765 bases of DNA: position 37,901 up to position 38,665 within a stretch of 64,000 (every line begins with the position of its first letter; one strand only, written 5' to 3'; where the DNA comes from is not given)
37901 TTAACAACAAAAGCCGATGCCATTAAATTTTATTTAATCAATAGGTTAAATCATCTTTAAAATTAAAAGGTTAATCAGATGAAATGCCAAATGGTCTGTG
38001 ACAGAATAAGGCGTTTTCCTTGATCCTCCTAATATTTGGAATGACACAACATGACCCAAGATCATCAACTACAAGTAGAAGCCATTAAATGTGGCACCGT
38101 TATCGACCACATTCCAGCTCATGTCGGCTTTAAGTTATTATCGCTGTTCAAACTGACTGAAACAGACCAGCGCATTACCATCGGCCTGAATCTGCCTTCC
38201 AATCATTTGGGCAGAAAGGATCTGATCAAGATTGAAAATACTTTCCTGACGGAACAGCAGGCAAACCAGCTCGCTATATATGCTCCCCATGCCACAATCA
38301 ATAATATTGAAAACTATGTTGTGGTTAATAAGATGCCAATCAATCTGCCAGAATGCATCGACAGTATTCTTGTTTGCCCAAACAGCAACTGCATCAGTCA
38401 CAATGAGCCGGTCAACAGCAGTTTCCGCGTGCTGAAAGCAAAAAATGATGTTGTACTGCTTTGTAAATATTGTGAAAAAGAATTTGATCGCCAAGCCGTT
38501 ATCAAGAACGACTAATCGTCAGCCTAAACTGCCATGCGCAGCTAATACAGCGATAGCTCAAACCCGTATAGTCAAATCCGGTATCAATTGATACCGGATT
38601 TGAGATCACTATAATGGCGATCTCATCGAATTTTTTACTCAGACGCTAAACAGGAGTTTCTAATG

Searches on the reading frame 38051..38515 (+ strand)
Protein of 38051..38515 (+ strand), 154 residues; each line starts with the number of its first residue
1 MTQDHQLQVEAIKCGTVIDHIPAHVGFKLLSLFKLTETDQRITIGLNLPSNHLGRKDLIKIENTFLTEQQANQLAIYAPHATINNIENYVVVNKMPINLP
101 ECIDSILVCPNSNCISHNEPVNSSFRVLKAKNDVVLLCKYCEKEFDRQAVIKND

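Call 3: search_protein_families(library=ncbifam, proteins=[window:38051-38515:+])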
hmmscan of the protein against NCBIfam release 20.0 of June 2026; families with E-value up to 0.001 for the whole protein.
window:38051-38515:+ (154 aa): 3 families
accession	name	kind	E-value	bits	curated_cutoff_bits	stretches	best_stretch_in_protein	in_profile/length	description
TIGR00240.1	ATCase_reg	equivalog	4.4e-59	198.6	148.55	1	5-150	2-147/150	aspartate carbamoyltransferase regulatory subunit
NF002063.0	PRK00893.1-3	equivalog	1.5e-29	102.5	171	1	7-146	2-139/142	aspartate carbamoyltransferase regulatory subunit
NF009916.0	PRK13376.1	equivalog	3e-13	49.1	800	1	5-145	370-517/525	bifunctional aspartate carbamoyltransferase catalytic subunit/aspartate carbamoyltransferase regulatory subunit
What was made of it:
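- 38051..38515 (+): pyrI, ATCase regulatory subunit (154 aa), intact. TIGR00240, 199 bits against a cut-off of 149 (call 3).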

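Call 4: search_protein_families(library=pfam, proteins=[window:38051-38515:+])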
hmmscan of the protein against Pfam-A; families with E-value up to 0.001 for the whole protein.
window:38051-38515:+ (154 aa): 2 families
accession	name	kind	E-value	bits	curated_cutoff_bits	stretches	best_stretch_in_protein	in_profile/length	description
PF01948.23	PyrI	-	5.8e-30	103.8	25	1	7-96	1-91/93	Aspartate carbamoyltransferase regulatory chain, allosteric domain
PF02748.20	PyrI_C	-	6.2e-18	64.8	23.4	1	103-149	2-47/48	Aspartate carbamoyltransferase regulatory chain, metal binding domain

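Call 40: find_homologous_proteins(query=window:38051-38515:+, max_evalue=1e-40)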
Query window:38051-38515:+ (154 aa): 1176 proteins with E <= 1e-40 among 1856 candidates; the best 120 are listed.
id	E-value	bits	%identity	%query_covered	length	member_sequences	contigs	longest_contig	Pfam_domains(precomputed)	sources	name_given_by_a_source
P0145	2.3e-97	341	100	100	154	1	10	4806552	PF01948.24,PF02748.21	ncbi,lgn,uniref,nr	ncbi:aspartate carbamoyltransferase regulatory subunit [Xenorhabdus szentirmaii]|uniref:Aspartate ca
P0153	2.6e-87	308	90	100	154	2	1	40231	PF01948.24,PF02748.21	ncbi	-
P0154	4.2e-87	307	90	100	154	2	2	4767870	PF01948.24,PF02748.21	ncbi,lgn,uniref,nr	ncbi:aspartate carbamoyltransferase regulatory subunit [Xenorhabdus griffiniae]|uniref:aspartate car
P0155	2.5e-86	305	90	100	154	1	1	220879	PF01948.24,PF02748.21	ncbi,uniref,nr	ncbi:aspartate carbamoyltransferase regulatory subunit [Xenorhabdus kozodoii]|uniref:Aspartate carba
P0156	2.7e-86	305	89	100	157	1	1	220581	PF01948.24,PF02748.21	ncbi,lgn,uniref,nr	ncbi:aspartate carbamoyltransferase regulatory subunit [Xenorhabdus japonica]|uniref:Aspartate carba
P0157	2.8e-86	305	90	99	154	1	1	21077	PF01948.24,PF02748.21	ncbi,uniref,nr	ncbi:aspartate carbamoyltransferase regulatory subunit [Xenorhabdus sp. IM139775]|uniref:aspartate c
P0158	3.6e-86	304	90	99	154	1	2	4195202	PF01948.24,PF02748.21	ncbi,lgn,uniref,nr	ncbi:aspartate carbamoyltransferase regulatory subunit [Xenorhabdus doucetiae]|uniref:Aspartate carb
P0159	3.9e-86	304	89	99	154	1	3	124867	PF01948.24,PF02748.21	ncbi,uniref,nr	ncbi:aspartate carbamoyltransferase regulatory subunit [Xenorhabdus sp. DI]|uniref:aspartate carbamo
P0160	5.0e-86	304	90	99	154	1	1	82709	PF01948.24,PF02748.21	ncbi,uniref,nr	ncbi:aspartate carbamoyltransferase regulatory subunit [Xenorhabdus sp. PR6a]|uniref:aspartate carba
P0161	5.3e-86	304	90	100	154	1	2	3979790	PF01948.24,PF02748.21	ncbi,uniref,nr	ncbi:aspartate carbamoyltransferase regulatory subunit [Xenorhabdus sp. TS4]|uniref:Aspartate carbam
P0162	5.4e-86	304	90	100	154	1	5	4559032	PF01948.24,PF02748.21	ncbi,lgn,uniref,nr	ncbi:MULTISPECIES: aspartate carbamoyltransferase regulatory subunit [Xenorhabdus]|uniref:Aspartate 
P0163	7.6e-86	303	90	100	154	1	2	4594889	PF01948.24,PF02748.21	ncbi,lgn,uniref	ncbi:aspartate carbamoyltransferase regulatory subunit [Xenorhabdus griffiniae]|uniref:aspartate car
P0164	1.8e-85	302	89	100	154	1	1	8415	PF01948.24,PF02748.21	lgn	-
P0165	1.9e-85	302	88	100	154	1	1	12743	PF01948.24,PF02748.21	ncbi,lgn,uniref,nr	ncbi:aspartate carbamoyltransferase, regulatory subunit (allosteric regulation) [Xenorhabdus bovieni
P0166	3.3e-85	301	89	100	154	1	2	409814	PF01948.24,PF02748.21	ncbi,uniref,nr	ncbi:aspartate carbamoyltransferase regulatory subunit [Xenorhabdus ehlersii]|uniref:Aspartate carba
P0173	5.1e-84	297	88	99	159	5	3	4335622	PF01948.24,PF02748.21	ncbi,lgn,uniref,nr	ncbi:aspartate carbamoyltransferase regulatory subunit [Xenorhabdus cabanillasii]|uniref:Aspartate c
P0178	4.6e-79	281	84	100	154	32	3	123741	PF01948.24,PF02748.21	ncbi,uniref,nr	ncbi:aspartate carbamoyltransferase regulatory subunit [Photorhabdus heterorhabditis]|uniref:Asparta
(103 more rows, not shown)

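Call 41: find_encoding_contigs(protein=P0158, flank=10000, max_places=1)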
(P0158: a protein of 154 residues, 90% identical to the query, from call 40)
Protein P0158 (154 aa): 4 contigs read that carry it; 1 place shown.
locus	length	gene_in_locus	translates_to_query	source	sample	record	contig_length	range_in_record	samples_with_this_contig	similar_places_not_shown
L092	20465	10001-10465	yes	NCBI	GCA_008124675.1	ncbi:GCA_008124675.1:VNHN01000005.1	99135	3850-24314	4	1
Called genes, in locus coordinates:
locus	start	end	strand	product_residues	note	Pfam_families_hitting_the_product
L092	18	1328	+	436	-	PF13503:DUF4123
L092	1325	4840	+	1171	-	PF20249:VasX_N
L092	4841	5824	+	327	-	-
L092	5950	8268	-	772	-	PF00384:Molybdopterin, PF01568:Molydop_binding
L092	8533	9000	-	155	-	PF00583:Acetyltransf_1, PF13508:Acetyltransf_7 (weak)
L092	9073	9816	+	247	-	PF00149:Metallophos, PF12850:Metallophos_2 (faint)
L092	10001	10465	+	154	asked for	PF01948:PyrI, PF02748:PyrI_C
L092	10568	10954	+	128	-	PF01042:Ribonuc_L-PSP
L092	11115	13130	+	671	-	PF13597:NRDD, PF01228:Gly_radical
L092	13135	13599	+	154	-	PF13353:Fer4_12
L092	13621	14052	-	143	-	-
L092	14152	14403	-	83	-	PF07338:YdgH_BhsA-like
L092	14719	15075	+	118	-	PF01541:GIY-YIG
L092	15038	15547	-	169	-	PF00583:Acetyltransf_1, PF13508:Acetyltransf_7 (weak)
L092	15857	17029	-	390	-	PF12698:ABC2_membrane_3, PF01061:ABC2_membrane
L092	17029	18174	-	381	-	PF12698:ABC2_membrane_3, PF01061:ABC2_membrane (weak)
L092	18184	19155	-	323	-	PF00364:Biotin_lipoyl (faint), PF25917:BSH_RND, PF25973:BSH_CzcB, PF25881:HH_YBHG, PF25954:Beta-barrel_RND_2 (faint), PF25876:HH_MFP_RND (weak)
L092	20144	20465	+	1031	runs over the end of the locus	PF01476:LysM (weak), PF11924:IAT_beta, PF09134:Invasin_D3, PF05688:BIg21, PF05689:InvE_AD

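Call 42: find_encoding_contigs(protein=P0178, flank=8000, max_places=3)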
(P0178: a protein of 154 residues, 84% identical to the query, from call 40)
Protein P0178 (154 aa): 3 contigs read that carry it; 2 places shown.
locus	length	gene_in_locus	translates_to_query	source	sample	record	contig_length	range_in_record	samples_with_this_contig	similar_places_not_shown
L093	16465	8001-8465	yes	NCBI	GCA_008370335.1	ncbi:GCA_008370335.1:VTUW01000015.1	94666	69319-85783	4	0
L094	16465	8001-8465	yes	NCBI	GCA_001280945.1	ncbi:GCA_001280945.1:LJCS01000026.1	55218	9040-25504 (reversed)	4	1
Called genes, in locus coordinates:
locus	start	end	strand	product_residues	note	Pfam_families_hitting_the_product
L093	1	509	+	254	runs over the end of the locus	PF02463:SMC_N (weak), PF13476:AAA_23 (weak), PF13555:AAA_29 (faint), PF00005:ABC_tran, PF13304:AAA_21 (faint)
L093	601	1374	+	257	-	PF00497:SBP_bac_3, PF10613:Lig_chan-Glu_bd (weak), PF12974:Phosphonate-bd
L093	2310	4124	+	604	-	PF03486:HI0933_like (faint), PF07992:Pyr_redox_2, PF13450:NAD_binding_8 (weak), PF13738:Pyr_redox_3, PF13434:Lys_Orn_oxgnase (weak)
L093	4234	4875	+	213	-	PF01810:LysE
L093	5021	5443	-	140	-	PF06877:RraB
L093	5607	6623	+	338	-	PF02729:OTCace_N, PF00185:OTCace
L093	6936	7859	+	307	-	PF02729:OTCace_N, PF00185:OTCace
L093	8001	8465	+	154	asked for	PF01948:PyrI, PF02748:PyrI_C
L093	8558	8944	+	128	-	PF01042:Ribonuc_L-PSP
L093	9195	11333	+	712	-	PF03477:ATP-cone, PF13597:NRDD, PF01228:Gly_radical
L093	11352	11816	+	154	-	PF13353:Fer4_12, PF04055:Radical_SAM (weak)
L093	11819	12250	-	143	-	-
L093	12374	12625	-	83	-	PF07338:YdgH_BhsA-like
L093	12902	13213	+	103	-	PF01541:GIY-YIG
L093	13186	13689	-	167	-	PF13527:Acetyltransf_9, PF13673:Acetyltransf_10 (weak), PF00583:Acetyltransf_1, PF13508:Acetyltransf_7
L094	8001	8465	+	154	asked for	PF01948:PyrI, PF02748:PyrI_C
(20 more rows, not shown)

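Call 43: find_encoding_contigs(protein=P0173, flank=10000, max_places=1)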
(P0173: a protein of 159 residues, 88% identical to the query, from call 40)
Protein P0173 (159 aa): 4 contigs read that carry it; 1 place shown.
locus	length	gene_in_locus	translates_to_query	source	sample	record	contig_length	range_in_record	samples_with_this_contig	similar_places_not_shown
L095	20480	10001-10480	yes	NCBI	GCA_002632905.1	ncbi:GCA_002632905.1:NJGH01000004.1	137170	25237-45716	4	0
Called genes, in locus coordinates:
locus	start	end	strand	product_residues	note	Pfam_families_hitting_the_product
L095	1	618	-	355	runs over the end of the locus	PF04984:Phage_sheath_1 (weak), PF17482:Phage_sheath_1C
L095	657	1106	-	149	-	PF06841:Phage_T4_gp19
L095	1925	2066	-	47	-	PF13936:HTH_38, PF13384:HTH_23 (weak)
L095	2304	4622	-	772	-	PF00384:Molybdopterin, PF01568:Molydop_binding (weak)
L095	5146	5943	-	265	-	-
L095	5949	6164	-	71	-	-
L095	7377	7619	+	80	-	PF11066:DUF2867 (weak)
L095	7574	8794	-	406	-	PF05684:DUF819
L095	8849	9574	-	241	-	PF01427:Peptidase_M15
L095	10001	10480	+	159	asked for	PF01948:PyrI, PF02748:PyrI_C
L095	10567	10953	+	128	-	PF01042:Ribonuc_L-PSP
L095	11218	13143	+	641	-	PF13597:NRDD, PF01228:Gly_radical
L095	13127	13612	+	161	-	PF13353:Fer4_12, PF04055:Radical_SAM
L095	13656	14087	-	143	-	-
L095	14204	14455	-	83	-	PF07338:YdgH_BhsA-like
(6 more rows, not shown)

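Call 54: search_protein_families(library=pfam, proteins=[L092:4841-5824:+, P0135, P0148], max_evalue=10)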
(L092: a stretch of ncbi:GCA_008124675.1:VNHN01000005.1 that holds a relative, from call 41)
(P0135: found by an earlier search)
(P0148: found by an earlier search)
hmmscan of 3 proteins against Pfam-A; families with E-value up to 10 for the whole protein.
L092:4841-5824:+ (327 aa): 0 families

P0135 (649 aa): 0 families

P0148 (187 aa): 0 families
